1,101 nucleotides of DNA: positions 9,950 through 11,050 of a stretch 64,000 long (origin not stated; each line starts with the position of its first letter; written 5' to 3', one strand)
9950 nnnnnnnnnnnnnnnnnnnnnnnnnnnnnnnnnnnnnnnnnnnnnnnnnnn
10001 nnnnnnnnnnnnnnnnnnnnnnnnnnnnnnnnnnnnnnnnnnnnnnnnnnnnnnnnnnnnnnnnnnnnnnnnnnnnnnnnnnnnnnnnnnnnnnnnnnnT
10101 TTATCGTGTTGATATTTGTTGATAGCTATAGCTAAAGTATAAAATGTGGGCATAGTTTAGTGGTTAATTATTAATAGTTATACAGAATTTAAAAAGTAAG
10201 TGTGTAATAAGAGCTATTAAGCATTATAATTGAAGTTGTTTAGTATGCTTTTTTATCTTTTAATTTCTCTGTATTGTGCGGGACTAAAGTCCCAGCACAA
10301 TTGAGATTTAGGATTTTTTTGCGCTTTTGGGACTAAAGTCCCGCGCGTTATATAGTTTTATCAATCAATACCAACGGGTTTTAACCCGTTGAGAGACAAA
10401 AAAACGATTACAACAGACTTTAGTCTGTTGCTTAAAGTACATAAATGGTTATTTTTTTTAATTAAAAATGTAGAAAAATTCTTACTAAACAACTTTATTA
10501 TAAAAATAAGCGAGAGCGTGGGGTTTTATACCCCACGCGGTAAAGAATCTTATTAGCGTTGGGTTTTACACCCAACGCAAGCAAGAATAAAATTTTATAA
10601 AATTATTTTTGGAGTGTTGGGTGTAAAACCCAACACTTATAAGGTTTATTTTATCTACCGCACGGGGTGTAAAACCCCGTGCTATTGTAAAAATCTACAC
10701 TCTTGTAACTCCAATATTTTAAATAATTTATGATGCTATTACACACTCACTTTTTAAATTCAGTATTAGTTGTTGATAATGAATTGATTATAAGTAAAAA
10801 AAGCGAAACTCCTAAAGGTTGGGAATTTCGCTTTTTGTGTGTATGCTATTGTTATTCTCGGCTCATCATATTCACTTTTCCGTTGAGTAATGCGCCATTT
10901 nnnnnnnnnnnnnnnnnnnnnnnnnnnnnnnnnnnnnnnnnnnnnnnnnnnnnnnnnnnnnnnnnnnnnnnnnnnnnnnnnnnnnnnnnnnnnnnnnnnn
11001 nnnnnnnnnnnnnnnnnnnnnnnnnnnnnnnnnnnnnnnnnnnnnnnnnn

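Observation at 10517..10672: Array of four GC-rich hairpins with compensatory stem changes and a conserved/inverted loop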

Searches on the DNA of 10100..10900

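Call 79: search_rna_families(source=window, start=10100, end=10900, threshold=evalue, max_evalue=1)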
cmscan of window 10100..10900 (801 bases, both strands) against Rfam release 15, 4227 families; matches with E-value up to 1: 20.
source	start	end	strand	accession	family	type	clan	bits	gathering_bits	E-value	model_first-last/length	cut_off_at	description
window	10546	10646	+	RF04195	MIR6217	Gene; miRNA;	-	45.5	110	1.4e-08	1-228/228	no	MIR6217 microRNA precursor family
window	10530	10668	-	RF04262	MIR1319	Gene; miRNA;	-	39.9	116.6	8.4e-06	1-119/119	no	MIR1319 microRNA precursor family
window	10546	10648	+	RF04118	MIR9481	Gene; miRNA;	-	34.6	130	2.1e-05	1-135/135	no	MIR9481 microRNA precursor family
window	10592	10727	+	RF01479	rli48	Gene; sRNA;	-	34.6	100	0.00017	1-149/149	no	Listeria sRNA rli48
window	10558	10633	+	RF03749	MIR2617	Gene; miRNA;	-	30.9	46.5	0.0041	1-86/86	no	MIR2617 microRNA precursor family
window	10541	10651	-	RF00768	MIR405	Gene; miRNA;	-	29.6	102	0.0044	1-83/83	no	MIR405 microRNA precursor family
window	10543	10649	+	RF00768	MIR405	Gene; miRNA;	-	28.5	102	0.0088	1-83/83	no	MIR405 microRNA precursor family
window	10530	10600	+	RF01842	mycoplasma_FSE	Cis-reg; frameshift_element;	-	27.1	88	0.88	1-87/87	no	mycoplasma ribosomal frameshift element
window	10552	10640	+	RF04262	MIR1319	Gene; miRNA;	-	26.5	116.6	0.018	1-119/119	no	MIR1319 microRNA precursor family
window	10772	10834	+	RF02495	ohsC_RNA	Gene; antitoxin;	-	25.7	50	0.17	1-77/77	no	Oppression of Hydrophobic ORF by sRNA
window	10536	10652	+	RF02319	TtnuHACA12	Gene; snRNA; snoRNA; HACA-box;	-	24.3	80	0.49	1-131/131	no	Tetrahymena snoRNA TtnuHACA12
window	10544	10649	+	RF03735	mir-1502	Gene; miRNA;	-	22.9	66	0.47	1-59/59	no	mir-1502 microRNA precursor family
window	10558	10643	-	RF02593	NsiR8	Gene; sRNA;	-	22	61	0.14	1-172/172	no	Nitrogen stress-induced RNA 8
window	10497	10658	+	RF02606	AbsR28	Gene; sRNA;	-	21.8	50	0.018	1-180/180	no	Acinetobacter sRNA 28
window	10552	10680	+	RF02593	NsiR8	Gene; sRNA;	-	21.8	61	0.15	1-172/172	no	Nitrogen stress-induced RNA 8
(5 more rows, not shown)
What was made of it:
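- On Known RNA families (Rfam 15): In 10100-10900 the best match is 45.5 bits against a threshold of 110, to a plant miRNA-precursor model, i.e. generic long-hairpin similarity (call 79).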
